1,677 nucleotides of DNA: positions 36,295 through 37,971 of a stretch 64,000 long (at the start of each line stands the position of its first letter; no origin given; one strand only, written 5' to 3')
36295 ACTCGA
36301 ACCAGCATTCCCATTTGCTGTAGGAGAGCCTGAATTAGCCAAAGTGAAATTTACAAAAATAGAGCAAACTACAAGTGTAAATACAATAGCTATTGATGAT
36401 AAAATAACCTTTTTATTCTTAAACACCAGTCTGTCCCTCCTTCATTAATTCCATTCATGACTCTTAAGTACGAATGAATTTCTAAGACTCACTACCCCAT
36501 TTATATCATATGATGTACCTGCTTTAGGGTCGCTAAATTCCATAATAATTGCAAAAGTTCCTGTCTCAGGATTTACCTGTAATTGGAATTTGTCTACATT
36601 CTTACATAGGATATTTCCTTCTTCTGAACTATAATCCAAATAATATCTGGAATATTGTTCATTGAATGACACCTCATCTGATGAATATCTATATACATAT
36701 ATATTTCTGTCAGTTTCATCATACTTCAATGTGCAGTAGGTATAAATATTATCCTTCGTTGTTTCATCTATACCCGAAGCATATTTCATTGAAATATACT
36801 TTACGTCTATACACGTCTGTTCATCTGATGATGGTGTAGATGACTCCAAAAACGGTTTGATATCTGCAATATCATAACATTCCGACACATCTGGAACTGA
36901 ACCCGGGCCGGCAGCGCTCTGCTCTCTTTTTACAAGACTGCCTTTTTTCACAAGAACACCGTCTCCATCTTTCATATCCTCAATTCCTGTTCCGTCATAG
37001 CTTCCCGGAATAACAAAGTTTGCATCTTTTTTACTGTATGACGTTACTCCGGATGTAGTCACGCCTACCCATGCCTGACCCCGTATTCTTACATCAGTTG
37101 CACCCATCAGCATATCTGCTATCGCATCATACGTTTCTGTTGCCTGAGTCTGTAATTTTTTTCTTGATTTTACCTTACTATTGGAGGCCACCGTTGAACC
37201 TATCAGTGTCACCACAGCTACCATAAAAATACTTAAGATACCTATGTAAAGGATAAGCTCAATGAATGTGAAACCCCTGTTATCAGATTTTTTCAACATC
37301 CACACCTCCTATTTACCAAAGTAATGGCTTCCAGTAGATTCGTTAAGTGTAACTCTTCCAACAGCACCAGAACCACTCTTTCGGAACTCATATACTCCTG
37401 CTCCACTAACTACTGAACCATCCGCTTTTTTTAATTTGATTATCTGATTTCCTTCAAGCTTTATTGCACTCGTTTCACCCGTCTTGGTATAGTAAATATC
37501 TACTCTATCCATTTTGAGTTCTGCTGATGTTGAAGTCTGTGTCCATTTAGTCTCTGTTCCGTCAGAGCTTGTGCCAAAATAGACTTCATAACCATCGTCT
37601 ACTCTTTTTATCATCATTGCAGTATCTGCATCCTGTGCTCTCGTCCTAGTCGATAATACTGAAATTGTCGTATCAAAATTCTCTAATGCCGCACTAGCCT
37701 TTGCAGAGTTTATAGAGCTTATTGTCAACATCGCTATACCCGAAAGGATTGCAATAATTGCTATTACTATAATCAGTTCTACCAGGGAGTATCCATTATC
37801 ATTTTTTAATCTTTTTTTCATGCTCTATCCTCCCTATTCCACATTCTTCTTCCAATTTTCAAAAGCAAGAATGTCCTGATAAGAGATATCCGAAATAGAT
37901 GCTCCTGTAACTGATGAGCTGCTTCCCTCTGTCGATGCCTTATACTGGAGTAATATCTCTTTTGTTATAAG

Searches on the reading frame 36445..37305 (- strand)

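Call 52: search_protein_families(library=ncbifam, proteins=[window:36445-37305:-], max_evalue=0.00001)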
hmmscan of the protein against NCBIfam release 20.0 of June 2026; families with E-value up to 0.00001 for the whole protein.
window:36445-37305:- (286 aa): 1 family
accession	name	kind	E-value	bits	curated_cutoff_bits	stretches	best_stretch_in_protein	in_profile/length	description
TIGR02599.1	TIGR02599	subfamily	6.6e-06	25.6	256.5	1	11-70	1-60/361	Verru_Chthon cassette protein C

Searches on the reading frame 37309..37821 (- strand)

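Call 52: search_protein_families(library=ncbifam, proteins=[window:37309-37821:-], max_evalue=0.00001)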
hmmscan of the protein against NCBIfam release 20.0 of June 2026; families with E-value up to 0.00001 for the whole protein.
window:37309-37821:- (170 aa): 2 families
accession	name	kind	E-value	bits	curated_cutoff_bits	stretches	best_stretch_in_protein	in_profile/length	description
TIGR01708.2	typeII_sec_gspH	equivalog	1.1e-07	32.1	80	1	9-86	2-78/169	type II secretion system minor pseudopilin GspH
TIGR02532.1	IV_pilin_GFxxxE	domain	4.5e-07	29.4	16.3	1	9-31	2-24/24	prepilin-type N-terminal cleavage/methylation domain-containing protein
